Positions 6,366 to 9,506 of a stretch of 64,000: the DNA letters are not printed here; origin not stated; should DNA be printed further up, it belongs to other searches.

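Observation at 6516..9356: P-loop NTPase with an N-terminal four-helix membrane anchor, an unusual KAP/STAND-like topology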

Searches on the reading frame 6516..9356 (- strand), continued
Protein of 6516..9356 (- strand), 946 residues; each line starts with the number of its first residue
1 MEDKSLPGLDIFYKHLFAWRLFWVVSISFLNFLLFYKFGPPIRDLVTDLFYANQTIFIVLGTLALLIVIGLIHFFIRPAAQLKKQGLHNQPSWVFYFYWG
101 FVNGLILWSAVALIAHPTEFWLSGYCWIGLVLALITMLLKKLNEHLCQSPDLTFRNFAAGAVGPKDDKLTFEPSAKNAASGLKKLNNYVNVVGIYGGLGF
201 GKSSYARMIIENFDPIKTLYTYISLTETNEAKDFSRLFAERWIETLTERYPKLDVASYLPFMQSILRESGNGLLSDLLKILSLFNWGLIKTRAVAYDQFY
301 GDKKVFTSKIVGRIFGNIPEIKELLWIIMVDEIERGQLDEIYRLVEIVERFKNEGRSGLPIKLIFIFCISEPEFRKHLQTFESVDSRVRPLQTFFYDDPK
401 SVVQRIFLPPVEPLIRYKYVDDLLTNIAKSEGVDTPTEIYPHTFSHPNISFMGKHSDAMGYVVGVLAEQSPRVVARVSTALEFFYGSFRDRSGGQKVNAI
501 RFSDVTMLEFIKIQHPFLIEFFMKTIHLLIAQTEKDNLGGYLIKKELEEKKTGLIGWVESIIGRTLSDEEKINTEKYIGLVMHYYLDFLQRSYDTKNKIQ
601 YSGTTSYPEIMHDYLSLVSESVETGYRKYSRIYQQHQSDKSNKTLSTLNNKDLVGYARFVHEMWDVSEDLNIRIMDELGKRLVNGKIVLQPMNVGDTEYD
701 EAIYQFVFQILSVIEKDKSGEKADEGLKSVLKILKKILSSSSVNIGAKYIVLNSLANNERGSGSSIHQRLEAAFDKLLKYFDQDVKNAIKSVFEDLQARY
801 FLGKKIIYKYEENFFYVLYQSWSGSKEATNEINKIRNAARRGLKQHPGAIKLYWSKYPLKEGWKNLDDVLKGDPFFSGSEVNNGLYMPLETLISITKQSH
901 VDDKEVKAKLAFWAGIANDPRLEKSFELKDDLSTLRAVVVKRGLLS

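Call 51: find_related_loci(query=A1, collection=genome_contigs, flank=10000)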
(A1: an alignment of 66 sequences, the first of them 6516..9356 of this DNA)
Query A1 (946 aa) in genome_contigs; peptide patterns used: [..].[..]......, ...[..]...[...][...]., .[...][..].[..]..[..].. (x = any residue, [..] = any of these).
88 stretches matched a pattern; 30 encode a relative of the query (tblastn E <= 1e-3); 30 distinct loci.
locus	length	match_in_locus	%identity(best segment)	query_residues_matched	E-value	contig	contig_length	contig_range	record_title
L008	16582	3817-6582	55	18-945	0e+0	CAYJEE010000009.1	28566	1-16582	MAG TPA_asm: uncultured Candidatus Saccharibacteria bacterium isolate ERP123247_co1_78 genome assembly, contig: NODE_976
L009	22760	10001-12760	54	19-945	0e+0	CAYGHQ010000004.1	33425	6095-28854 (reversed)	MAG TPA_asm: uncultured Candidatus Saccharibacteria bacterium isolate ERP113451_co1_204 genome assembly, contig: NODE_14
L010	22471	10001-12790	51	14-945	0e+0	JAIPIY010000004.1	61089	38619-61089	MAG: Candidatus Paceibacterota bacterium isolate Tobar13m-G46 Tobar13m-C668, whole genome shotgun sequence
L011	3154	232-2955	52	21-945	0e+0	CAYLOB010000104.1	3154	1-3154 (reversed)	MAG TPA_asm: uncultured Candidatus Saccharibacteria bacterium isolate SRP286056_co3_393 genome assembly, contig: NODE_52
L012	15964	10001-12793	49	11-946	0e+0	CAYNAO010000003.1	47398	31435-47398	MAG TPA_asm: uncultured Candidatus Saccharibacteria bacterium isolate SRP170004_co1_14 genome assembly, contig: NODE_919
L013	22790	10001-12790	52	10-945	0e+0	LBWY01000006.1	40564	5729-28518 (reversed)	MAG: Parcubacteria group bacterium GW2011_GWE2_39_37 UT48_C0006, whole genome shotgun sequence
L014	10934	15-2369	46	151-935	0e+0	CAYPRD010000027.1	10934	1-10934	MAG TPA_asm: uncultured Candidatus Peribacteria bacterium isolate binchicken_co105_109 genome assembly, contig: NODE_780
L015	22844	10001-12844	35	49-945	9e-172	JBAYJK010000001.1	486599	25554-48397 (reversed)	MAG: Patescibacteria group bacterium isolate SO_2016_GW1_54 scaffold00008_OW334_2016, whole genome shotgun sequence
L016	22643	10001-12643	37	62-920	7e-172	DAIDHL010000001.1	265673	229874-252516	MAG TPA_asm: Candidatus Levyibacteriota bacterium isolate clean344 NODE_1_length_265673_cov_5.589056, whole genome shotg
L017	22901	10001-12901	34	17-945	4e-152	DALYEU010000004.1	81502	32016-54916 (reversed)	MAG TPA_asm: bacterium isolate CTOTU14262 NODE_40_length_81502_cov_7.887436, whole genome shotgun sequence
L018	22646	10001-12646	45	65-945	7e-138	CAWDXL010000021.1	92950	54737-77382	MAG: Candidatus Parcubacteria bacterium isolate MFD01223.bin.2.9 genome assembly, contig: contig_95107, whole genome sho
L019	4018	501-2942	36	130-945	4e-134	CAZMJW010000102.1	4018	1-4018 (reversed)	MAG TPA_asm: uncultured Gammaproteobacteria bacterium isolate binchicken_co39_573 genome assembly, contig: NODE_45404_le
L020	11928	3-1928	34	208-857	3e-102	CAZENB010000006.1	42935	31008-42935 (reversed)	MAG TPA_asm: uncultured Rhizobium sp. isolate SRP219642_co3_485 genome assembly, contig: NODE_779_length_42935_cov_5.546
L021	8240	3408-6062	28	85-946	1e-100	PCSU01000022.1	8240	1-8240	MAG: candidate division WWE3 bacterium CG22_combo_CG10-13_8_21_14_all_39_12 CG22_scaffold_5851_c, whole genome shotgun s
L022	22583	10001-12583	35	92-944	8e-151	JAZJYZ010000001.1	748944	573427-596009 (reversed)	MAG: Patescibacteria group bacterium isolate ADI_H2L1_1_122_18_3-bin003_1 ADIH2L11_B003_1_000000000001, whole genome sho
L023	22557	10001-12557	29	80-937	2e-106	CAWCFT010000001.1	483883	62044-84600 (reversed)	MAG: Endomicrobiales bacterium isolate MFD01231.bin.3.74 genome assembly, contig: contig_104, whole genome shotgun seque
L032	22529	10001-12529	29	59-896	2e-68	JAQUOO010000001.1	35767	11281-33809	MAG: Candidatus Omnitrophota bacterium isolate STD1_202 NODE_2327_length_35767_cov_4.470090_Sandtown_D1, whole genome sh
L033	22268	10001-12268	28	127-851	1e-66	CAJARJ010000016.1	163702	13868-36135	MAG: Candidatus Omnitrophica bacterium isolate Loc090907-6m_bin-269 genome assembly, contig: bin-269:16/22, whole genome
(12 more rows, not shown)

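Call 57: find_related_loci(query=A1, collection=viral_contigs, flank=10000)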
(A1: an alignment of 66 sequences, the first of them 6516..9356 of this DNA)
Query A1 (946 aa) in viral_contigs; peptide patterns used: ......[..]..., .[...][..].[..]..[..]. (x = any residue, [..] = any of these).
48 stretches matched a pattern, but none encodes a relative of the query by tblastn (E <= 1e-3).

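Call 58: search_dna_similar(query=window:6516-9356:-, collection=phages, mode=protein, max_evalue=0.001, max_rows=15)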
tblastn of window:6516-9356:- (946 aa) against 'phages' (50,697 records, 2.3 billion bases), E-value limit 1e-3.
No match.

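Call 59: search_dna_similar(query=window:6516-9356:-, collection=plasmids, mode=protein, max_evalue=0.001, max_rows=15)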
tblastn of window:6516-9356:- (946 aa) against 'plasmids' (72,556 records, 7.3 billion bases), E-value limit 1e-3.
No match.

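Call 60: search_protein_representatives(alignment_id=A1)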
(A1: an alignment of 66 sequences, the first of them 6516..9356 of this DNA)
Query: 66 sequences, 936 profile positions. Proteins with E-value up to 0.001 (for the whole library): 260; up to 1e-10: 173; up to 1e-30: 148. The best 150 are listed.
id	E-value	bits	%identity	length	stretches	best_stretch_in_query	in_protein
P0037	0.0e+00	1244.9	-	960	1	6-933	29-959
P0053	0.0e+00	1191.2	-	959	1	6-932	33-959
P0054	0.0e+00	1140.4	-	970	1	6-934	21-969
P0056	0.0e+00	1112.8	-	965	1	6-935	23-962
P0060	0.0e+00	1089.1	-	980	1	6-933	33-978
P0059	0.0e+00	1070.7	-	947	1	1-933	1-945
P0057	0.0e+00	1070.1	-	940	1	12-933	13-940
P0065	0.0e+00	1063.9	-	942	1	7-933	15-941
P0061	0.0e+00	1047.0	-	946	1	8-934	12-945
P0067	0.0e+00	1031.9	-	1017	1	6-934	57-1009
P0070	0.0e+00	1026.9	-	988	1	6-935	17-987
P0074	0.0e+00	1025.6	-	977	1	7-935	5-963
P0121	6.7e-298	1007.6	-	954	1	8-935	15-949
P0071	7.1e-293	991.0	-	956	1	6-933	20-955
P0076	4.0e-289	978.5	-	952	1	8-929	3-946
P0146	1.2e-154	533.5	-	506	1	434-932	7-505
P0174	5.7e-106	372.4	-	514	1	439-934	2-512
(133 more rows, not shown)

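Call 61: find_encoding_contigs(protein=P0146, flank=6000, max_places=3)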
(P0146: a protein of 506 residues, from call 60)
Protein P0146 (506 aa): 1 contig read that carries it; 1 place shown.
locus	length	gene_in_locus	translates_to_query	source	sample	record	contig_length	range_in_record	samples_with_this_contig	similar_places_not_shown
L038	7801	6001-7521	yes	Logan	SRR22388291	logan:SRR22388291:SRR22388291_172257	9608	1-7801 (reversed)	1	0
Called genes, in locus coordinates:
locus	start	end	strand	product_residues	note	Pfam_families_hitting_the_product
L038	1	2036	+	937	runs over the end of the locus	PF04313:HSDR_N (weak), PF00270:DEAD, PF04851:ResIII, PF18766:SWI2_SNF2, PF00271:Helicase_C (weak), PF08463:EcoEI_R_C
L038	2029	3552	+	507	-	PF12161:HsdM_N, PF07669:Eco57I, PF02384:N6_Mtase, PF01170:UPF0020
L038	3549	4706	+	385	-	PF01420:Methylase_S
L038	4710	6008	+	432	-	PF07693:KAP_NTPase (weak)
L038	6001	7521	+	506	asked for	-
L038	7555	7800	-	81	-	?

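Call 62: find_encoding_contigs(protein=P0174, flank=6000, max_places=3)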
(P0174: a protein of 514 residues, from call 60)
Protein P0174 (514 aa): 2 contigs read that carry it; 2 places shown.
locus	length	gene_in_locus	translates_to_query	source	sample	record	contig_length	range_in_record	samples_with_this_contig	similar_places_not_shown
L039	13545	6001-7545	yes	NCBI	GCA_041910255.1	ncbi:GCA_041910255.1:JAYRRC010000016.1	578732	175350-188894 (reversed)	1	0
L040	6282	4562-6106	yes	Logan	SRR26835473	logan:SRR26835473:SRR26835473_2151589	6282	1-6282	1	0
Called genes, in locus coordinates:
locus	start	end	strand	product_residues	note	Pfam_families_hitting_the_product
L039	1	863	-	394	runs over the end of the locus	PF08495:FIST, PF10442:FIST_C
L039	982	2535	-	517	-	PF00239:Resolvase, PF07508:Recombinase (faint), PF13408:Zn_ribbon_recom (weak)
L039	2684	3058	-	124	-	-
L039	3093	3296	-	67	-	-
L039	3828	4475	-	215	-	-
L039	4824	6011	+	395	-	PF07693:KAP_NTPase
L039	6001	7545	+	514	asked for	-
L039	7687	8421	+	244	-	-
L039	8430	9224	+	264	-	-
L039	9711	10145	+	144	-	-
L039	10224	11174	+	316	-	-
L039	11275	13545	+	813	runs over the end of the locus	PF02743:dCache_1, PF00672:HAMP, PF00990:GGDEF, PF00563:EAL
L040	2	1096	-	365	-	?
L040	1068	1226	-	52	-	-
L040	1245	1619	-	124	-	-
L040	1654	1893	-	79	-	-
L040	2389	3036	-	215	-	-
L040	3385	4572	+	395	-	PF07693:KAP_NTPase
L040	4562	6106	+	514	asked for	-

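Call 63: search_protein_families(library=padloc, alignment_id=A2, max_evalue=0.01)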
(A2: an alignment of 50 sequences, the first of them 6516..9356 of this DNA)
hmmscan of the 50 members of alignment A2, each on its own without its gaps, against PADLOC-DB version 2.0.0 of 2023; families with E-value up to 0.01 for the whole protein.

A. member 1, window:6516-9356:- (946 aa): 1 family
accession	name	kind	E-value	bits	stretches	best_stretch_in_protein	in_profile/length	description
PDLC02361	PifA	-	0.00015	18.5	0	164-214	14-65/720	PifA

B. families by the number of members that match (of 50 scanned): 6 families
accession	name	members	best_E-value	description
PDLC02361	PifA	22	5.4e-07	PifA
PDLC04959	PDC-S20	1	0.00016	-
PDLC00265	PtuA1|PtuA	1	0.0012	AAA ATPase domain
PDLC04140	mad8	1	0.0014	mads_8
PDLC04476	PDC-M16A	1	0.0024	-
PDLC01438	Csa3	1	0.0031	"CAS-I,CAS-II,CAS-III,CAS-IV,CAS-V,CAS-VI; associated_signaling"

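Call 64: search_protein_families(library=ncbifam, alignment_id=A2, max_evalue=0.01)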
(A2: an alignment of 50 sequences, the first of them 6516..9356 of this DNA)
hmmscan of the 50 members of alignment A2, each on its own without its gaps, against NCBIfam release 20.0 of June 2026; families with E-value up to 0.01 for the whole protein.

A. member 1, window:6516-9356:- (946 aa): 0 families

B. families by the number of members that match (of 50 scanned): 5 families
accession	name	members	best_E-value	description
TIGR02323.1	CP_lyasePhnK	1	0.0018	phosphonate C-P lyase system protein PhnK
NF047486.1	LA_1737_Cterm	1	0.0044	LA_1737 family protein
TIGR00150.1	T6A_YjeE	1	0.0054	tRNA (adenosine(37)-N6)-threonylcarbamoyltransferase complex ATPase subunit type 1 TsaE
NF041923.1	QatA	1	0.0063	Qat anti-phage system ATPase QatA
TIGR03420.1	DnaA_homol_Hda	1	0.0099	DnaA regulatory inactivator Hda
